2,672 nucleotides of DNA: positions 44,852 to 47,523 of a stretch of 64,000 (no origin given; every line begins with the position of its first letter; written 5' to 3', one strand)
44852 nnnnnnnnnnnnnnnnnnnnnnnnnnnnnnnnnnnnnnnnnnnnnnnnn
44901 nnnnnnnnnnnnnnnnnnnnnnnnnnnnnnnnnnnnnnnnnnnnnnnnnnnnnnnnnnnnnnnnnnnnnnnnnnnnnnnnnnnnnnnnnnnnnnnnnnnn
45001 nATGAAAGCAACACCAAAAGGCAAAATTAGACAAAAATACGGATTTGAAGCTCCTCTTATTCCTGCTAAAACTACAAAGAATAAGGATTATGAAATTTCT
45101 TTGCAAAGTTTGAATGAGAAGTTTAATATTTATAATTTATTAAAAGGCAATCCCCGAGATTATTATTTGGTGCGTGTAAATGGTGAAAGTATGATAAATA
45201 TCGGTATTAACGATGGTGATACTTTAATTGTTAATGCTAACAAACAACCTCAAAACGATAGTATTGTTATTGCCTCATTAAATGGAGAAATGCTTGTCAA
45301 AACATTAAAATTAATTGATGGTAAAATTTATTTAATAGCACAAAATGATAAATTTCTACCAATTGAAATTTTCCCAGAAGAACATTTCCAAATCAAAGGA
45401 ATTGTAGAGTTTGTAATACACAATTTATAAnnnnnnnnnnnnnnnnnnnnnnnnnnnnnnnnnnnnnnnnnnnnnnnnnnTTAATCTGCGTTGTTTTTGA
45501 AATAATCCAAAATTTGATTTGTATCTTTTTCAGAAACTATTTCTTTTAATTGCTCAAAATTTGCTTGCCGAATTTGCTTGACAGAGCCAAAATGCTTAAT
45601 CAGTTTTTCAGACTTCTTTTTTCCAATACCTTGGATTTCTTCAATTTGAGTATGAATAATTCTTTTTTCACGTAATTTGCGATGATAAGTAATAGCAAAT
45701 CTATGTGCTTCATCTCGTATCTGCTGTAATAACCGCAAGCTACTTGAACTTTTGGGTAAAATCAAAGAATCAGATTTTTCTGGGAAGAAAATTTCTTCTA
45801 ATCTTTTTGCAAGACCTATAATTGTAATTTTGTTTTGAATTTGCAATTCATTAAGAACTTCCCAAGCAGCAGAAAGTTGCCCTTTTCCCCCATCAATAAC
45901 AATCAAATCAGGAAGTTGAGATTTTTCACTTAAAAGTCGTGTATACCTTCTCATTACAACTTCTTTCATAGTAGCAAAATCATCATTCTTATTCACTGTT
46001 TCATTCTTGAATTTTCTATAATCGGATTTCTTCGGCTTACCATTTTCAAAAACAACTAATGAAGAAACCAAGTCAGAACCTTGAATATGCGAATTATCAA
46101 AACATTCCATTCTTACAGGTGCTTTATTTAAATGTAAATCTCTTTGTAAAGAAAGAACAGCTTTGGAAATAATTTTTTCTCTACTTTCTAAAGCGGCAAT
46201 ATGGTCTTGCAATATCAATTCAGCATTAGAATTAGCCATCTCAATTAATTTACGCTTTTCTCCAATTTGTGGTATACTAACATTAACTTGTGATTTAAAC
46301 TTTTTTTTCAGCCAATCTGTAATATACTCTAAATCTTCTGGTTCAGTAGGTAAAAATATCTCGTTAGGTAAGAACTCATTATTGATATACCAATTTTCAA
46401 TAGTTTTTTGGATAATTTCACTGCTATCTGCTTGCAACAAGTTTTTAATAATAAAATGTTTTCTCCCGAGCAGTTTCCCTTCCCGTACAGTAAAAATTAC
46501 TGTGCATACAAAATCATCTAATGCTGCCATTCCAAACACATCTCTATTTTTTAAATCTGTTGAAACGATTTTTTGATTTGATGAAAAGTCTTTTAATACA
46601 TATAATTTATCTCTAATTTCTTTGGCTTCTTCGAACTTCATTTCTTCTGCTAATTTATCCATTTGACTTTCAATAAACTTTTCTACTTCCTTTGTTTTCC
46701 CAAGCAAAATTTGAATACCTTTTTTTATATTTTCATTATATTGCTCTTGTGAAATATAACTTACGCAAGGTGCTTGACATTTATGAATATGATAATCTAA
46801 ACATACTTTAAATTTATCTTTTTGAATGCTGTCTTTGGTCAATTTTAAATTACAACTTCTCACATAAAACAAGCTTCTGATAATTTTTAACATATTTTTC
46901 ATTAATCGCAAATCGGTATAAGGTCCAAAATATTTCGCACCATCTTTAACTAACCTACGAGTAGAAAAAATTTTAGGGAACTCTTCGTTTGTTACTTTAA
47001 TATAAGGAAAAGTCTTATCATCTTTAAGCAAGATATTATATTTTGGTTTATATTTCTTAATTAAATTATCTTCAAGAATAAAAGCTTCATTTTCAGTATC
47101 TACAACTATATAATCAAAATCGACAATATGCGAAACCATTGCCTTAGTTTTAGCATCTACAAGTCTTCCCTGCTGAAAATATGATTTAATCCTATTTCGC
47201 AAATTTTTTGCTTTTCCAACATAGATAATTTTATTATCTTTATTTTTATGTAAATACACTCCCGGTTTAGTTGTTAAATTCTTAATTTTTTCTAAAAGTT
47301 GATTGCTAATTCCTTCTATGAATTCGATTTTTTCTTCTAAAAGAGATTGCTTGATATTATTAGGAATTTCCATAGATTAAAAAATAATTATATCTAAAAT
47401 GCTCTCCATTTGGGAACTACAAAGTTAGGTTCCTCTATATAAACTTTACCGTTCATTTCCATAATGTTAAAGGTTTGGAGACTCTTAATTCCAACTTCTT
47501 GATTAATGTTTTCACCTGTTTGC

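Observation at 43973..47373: Orphan umuD-like locus without a Y-family polymerase, next to uvrC and behind a 500-bp AT-rich leader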

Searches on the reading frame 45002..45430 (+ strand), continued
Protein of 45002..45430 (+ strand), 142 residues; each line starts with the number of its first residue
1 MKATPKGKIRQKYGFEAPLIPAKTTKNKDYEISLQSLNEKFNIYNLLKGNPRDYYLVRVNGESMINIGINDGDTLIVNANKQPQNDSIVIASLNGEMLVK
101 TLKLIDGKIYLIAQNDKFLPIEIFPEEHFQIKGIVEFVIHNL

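Call 39: find_homologous_proteins(query=A4, max_evalue=1e-10)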
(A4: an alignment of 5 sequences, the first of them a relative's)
Query A4 (5 sequences) (422 aa, profile of the alignment): 7995 proteins with E <= 1e-10 among 8000 candidates; the best 120 are listed.
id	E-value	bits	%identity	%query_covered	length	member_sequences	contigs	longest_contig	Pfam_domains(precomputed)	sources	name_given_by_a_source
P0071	9.9e-204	695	100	100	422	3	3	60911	PF11799.14,PF00817.26,PF13438.12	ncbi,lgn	-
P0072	5.3e-174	597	44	99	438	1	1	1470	PF11799.14,PF00817.26,PF13438.12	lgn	-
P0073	1.1e-167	576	44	99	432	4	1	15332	PF11799.14,PF00817.26,PF13438.12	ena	-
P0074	3.7e-166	571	68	100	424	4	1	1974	PF11799.14,PF00817.26,PF13438.12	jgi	-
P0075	6.5e-166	571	66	100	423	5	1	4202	PF11799.14,PF00817.26,PF13438.12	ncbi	ncbi:MAG: Y-family DNA polymerase [bacterium]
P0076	6.6e-165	567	66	100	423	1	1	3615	PF11799.14,PF00817.26,PF13438.12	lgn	-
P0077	2.9e-164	565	65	99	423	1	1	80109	PF11799.14,PF00817.26,PF13438.12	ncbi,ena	-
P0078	2.7e-162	559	67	96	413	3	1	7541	PF11799.14,PF00817.26,PF13438.12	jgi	-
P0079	7.5e-162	557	43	100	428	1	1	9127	PF11799.14,PF00817.26,PF13438.12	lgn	-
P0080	3.0e-161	555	43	99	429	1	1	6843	PF11799.14,PF00817.26,PF13438.12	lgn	-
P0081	3.5e-160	552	62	100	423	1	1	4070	PF11799.14,PF00817.26,PF13438.12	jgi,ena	-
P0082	4.0e-160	551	60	99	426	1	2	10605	PF11799.14,PF00817.26,PF13438.12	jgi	-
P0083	4.2e-160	551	64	99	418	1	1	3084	PF11799.14,PF00817.26,PF13438.12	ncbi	ncbi:MAG: Y-family DNA polymerase [Ignavibacteria bacterium]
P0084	3.9e-158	545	63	100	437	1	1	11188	PF11799.14,PF00817.26,PF13438.12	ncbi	-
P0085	9.1e-158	544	55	100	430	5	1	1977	PF11799.14,PF00817.26,PF13438.12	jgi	-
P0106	7.6e-152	524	60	100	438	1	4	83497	PF11799.14,PF00817.26,PF13438.12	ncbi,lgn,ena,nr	ncbi:MAG TPA: Y-family DNA polymerase [Ignavibacteria bacterium]|nr:Y-family DNA polymerase [Ignavib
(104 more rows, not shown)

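Call 46: find_encoding_contigs(protein=P0106, flank=6000, max_places=3)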
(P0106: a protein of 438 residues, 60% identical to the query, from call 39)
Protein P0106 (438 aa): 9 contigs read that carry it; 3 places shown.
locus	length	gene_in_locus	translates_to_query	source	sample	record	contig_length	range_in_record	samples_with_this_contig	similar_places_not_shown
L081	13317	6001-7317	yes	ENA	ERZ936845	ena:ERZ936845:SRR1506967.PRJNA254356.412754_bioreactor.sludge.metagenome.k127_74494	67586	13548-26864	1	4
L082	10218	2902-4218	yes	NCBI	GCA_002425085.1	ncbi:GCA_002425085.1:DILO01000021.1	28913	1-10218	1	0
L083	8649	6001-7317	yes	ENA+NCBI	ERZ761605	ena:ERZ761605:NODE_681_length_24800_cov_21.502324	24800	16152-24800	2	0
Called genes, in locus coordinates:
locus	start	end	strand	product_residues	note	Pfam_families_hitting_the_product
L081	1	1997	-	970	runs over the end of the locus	PF02463:SMC_N (weak)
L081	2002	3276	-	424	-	PF14082:SduA_C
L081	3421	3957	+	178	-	-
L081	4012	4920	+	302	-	PF13495:Phage_int_SAM_4, PF00589:Phage_integrase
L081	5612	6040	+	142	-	PF00717:Peptidase_S24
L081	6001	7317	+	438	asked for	PF00817:IMS, PF11799:IMS_C, PF13438:DUF4113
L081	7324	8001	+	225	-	PF02586:SRAP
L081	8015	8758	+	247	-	PF01904:DUF72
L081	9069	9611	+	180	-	PF12867:DinB_2 (weak)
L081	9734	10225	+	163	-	PF05163:DinB (weak)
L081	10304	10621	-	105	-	-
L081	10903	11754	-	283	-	PF02737:3HCDH_N, PF03446:NAD_binding_2 (weak), PF00725:3HCDH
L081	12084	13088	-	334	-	PF01408:GFO_IDH_MocA, PF22725:GFO_IDH_MocA_C3, PF02894:GFO_IDH_MocA_C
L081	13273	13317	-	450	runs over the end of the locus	PF03739:LptF_LptG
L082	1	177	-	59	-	?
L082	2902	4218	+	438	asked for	PF00817:IMS, PF11799:IMS_C, PF13438:DUF4113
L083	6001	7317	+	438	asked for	PF00817:IMS, PF11799:IMS_C, PF13438:DUF4113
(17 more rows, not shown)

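Call 55: search_protein_families(library=ncbifam, proteins=[window:45002-45427:+], max_evalue=0.01)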
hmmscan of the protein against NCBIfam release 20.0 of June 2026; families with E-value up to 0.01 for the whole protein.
window:45002-45427:+ (142 aa): 3 families
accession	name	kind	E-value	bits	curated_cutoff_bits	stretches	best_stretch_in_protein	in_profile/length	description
NF007621.2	PRK10276.1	subfamily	1.3e-25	89.7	110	1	38-140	13-115/115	translesion error-prone DNA polymerase V autoproteolytic subunit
TIGR00498.1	lexA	equivalog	4e-20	72.3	110.95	1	35-141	96-201/203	transcriptional repressor LexA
NF051876.1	transXXX_HumD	equivalog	4.5e-06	26.7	120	1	45-117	19-90/129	HumD family translesion DNA polymerase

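Call 56: search_protein_families(library=padloc, proteins=[window:45002-45427:+], max_evalue=0.01)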
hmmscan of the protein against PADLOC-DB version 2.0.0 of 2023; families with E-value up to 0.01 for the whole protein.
window:45002-45427:+ (142 aa): 0 families

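Call 58: search_dna_similar(query=window:45002-45427:+, collection=plasmids, mode=protein, max_rows=8, max_evalue=0.001)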
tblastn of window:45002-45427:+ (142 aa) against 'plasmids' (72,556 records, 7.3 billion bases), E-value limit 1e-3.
The search stops at 5000 records and this limit was reached: more records match than are counted here, and every count below describes the 5000 best-scoring records only.
Records with a match: at least 5000; places in all: 5146; records where one place covers at least 80% of the query: 168.
Best place of each record, by identity: <60% 5000.
By first word of the organism name: Klebsiella 2683; Escherichia 662; Enterobacter 435; Salmonella 363; Citrobacter 184; Serratia 132; Providencia 60; Raoultella 37; Acinetobacter 29; Pseudomonas 27; and 104 more.
By predicted mobility (MOB-suite, as given by PLSDB): conjugative 4172; non-mobilizable 610; mobilizable 218.
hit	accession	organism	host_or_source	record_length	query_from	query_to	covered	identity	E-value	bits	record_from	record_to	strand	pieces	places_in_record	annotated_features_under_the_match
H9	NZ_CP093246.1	Moellerella wisconsensis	whole organism,Food: Red deer meat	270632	15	140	89%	40.9%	4e-14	75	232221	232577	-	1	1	umuD: translesion error-prone DNA polymerase V autoproteolytic subunit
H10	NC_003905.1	Proteus vulgaris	-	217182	15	140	89%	40.2%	6e-13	71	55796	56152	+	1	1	translesion error-prone DNA polymerase V autoproteolytic subunit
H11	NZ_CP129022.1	Moellerella wisconsensis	Sheep,Feces of diarrheic fleece sheep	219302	15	140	89%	40.2%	6e-13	71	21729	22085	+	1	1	translesion error-prone DNA polymerase V autoproteolytic subunit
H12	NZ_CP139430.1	Providencia rettgeri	Homo sapiens,pure culture,catheter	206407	15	140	89%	39.4%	4e-13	72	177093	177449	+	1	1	umuD: translesion error-prone DNA polymerase V autoproteolytic subunit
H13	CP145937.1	Providencia rettgeri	Homo sapiens,urine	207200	15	140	89%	39.4%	4e-13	72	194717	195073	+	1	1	none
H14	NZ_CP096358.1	Providencia sp. PROV050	Clinical or host-associated ...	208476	15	140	89%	39.4%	4e-13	72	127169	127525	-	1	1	umuD: translesion error-prone DNA polymerase V autoproteolytic subunit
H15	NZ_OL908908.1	Providencia rettgeri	-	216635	15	140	89%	39.4%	4e-13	72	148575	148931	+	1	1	umuD: translesion error-prone DNA polymerase V autoproteolytic subunit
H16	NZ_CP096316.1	Providencia sp. PROV162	Clinical or host-associated ...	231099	15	140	89%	39.4%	4e-13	72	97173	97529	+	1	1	umuD: translesion error-prone DNA polymerase V autoproteolytic subunit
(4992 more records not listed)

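Call 66: predict_structure(alignment_id=A3)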
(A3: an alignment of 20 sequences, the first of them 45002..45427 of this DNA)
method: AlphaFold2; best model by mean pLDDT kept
length: 142 residues; sequences in the alignment: 20
mean_pLDDT: 79.9   pTM: 0.72
mean pLDDT of the five models: 79.9, 75.3, 74.9, 74.5, 74.5
residues with pLDDT >= 90: 69; 70-90: 32; 50-70: 29; < 50: 12
segments of 3 or more residues with pLDDT < 50: 26-36
pLDDT, mean of each block of 10 residues (from residue 1): 64 59 53 48 69 88 90 92 94 94 95 92 92 92 71
secondary structure, 60 per line:
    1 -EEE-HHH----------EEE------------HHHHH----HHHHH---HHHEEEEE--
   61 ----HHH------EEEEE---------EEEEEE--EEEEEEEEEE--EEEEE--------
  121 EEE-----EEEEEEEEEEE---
elements in order: E2-4 E19-21 H34-38 H43-47 E54-58 E74-78 E88-93 E96-105 E108-112 E121-123 E129-139

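Call 69: fold_search(model_id=the predicted structure, library=pdb)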
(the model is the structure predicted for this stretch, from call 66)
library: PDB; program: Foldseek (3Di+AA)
matches with E <= 10: 404; with E <= 0.001: 39
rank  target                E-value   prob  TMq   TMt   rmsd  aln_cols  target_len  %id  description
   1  1ay9_A                2.8e-08  1.00  0.66  0.85   1.8       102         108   36  WILD-TYPE UMUD' FROM E. COLI (released 1998-01-28)
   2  1umu_B                3.5e-08  1.00  0.65  0.86   1.8       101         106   37  STRUCTURE DETERMINATION OF UMUD' BY MAD PHASING OF THE SELENOMETHIONYL PROTEIN (released 1996-08-01)
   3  1umu_A                4.4e-08  1.00  0.65  0.86   1.9       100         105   37  STRUCTURE DETERMINATION OF UMUD' BY MAD PHASING OF THE SELENOMETHIONYL PROTEIN (released 1996-08-01)
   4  8gmt_A                6.1e-08  1.00  0.64  0.91   1.7        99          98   36  Structure of UmuD in complex with RecA filament (released 2022-12-21)
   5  7b5g_G                1.3e-07  1.00  0.58  0.63   1.6        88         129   39  Crystal structure of E.coli LexA in complex with nanobody NbSOS3(Nb14527) (released 2022-09-14)
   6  7b5g_A                1.3e-07  1.00  0.61  0.65  10.1       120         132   30  Crystal structure of E.coli LexA in complex with nanobody NbSOS3(Nb14527) (released 2022-09-14)
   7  3jso_B                1.4e-07  1.00  0.57  0.44   1.6        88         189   38  Classic Protein With a New Twist: crystal structure of a LexA repressor DNA complex (released 2010-08-18)
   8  1jhh_B                2.1e-07  1.00  0.58  0.68   1.5        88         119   38  LEXA S119A MUTANT (released 2001-09-19)
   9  1jhf_B                2.6e-07  1.00  0.57  0.73   1.6        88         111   39  LEXA G85D MUTANT (released 2001-09-19)
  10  7zra_B                2.6e-07  1.00  0.61  0.67  10.2       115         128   33  Crystal structure of E.coli LexA in complex with nanobody NbSOS1(Nb14497) (released 2022-10-26)
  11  3jsp_B                2.8e-07  1.00  0.57  0.43   1.6        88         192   38  Classic Protein With a New Twist: crystal structure of a LexA repressor DNA complex (released 2010-08-18)
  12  8b0v_A                3.1e-07  1.00  0.58  0.66   2.4        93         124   41  Crystal structure of C-terminal domain of Pseudomonas aeruginosa LexA G91D mutant (released 2024-03-27)
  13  7ocj_F                3.3e-07  1.00  0.57  0.62   1.6        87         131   39  Crystal structure of E.coli LexA in complex with nanobody NbSOS2(Nb14509) (released 2022-10-26)
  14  3jso_A                3.9e-07  1.00  0.57  0.44   1.7        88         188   38  Classic Protein With a New Twist: crystal structure of a LexA repressor DNA complex (released 2010-08-18)
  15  7b5g_C                4.2e-07  1.00  0.61  0.66  10.0       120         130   30  Crystal structure of E.coli LexA in complex with nanobody NbSOS3(Nb14527) (released 2022-09-14)
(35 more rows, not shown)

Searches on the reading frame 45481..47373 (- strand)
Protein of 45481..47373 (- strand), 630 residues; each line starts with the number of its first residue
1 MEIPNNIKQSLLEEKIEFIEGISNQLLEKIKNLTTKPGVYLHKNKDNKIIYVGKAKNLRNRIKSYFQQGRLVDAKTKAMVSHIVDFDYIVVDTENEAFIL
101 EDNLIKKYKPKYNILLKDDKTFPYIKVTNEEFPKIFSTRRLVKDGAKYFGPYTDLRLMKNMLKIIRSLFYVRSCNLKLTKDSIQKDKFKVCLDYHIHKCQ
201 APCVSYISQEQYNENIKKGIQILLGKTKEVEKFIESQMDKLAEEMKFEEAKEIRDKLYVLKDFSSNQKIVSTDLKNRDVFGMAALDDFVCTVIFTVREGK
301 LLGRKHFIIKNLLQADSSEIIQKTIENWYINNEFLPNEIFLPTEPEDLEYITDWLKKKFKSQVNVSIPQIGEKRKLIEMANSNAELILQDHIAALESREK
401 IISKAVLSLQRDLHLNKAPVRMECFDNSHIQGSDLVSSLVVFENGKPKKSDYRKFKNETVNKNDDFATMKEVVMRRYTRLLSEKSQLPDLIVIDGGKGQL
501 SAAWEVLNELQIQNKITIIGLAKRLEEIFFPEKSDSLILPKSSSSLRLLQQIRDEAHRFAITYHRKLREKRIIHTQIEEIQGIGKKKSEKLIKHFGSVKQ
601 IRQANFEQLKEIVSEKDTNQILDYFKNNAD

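Call 4: search_protein_families(library=pfam, proteins=[window:45481-47373:-], max_evalue=0.01)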
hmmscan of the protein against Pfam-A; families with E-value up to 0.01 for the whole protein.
window:45481-47373:- (630 aa): 8 families
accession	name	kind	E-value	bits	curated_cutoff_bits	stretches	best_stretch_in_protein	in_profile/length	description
PF08459.17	UvrC_RNaseH_dom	-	4.9e-59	199.2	22.3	1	411-561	2-159/159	UvrC RNAse H endonuclease domain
PF22920.2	UvrC_RNaseH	-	1.1e-32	112.7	24.3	1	276-391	1-116/116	UvrC Ribonuclease H-like domain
PF01541.30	GIY-YIG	-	4.2e-12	46.6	22.6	1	37-113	2-78/78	GIY-YIG catalytic domain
PF14520.12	HHH_5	-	7.7e-06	26.7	27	1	578-623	5-53/57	Helix-hairpin-helix domain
PF12826.13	HHH_2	-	1e-05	26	27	1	580-628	8-58/64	Helix-hairpin-helix motif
PF02151.25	UVR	-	3.5e-05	23.9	21.5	1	233-260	6-33/36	UvrB/uvrC motif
PF20815.3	GIY_YIG_2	-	0.00063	20.2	22.4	0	39-68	23-54/153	GIY-YIG catalytic domain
PF01367.25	5_3_exonuc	-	0.0063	17.4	40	1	577-611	20-53/97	5'-3' exonuclease, C-terminal SAM fold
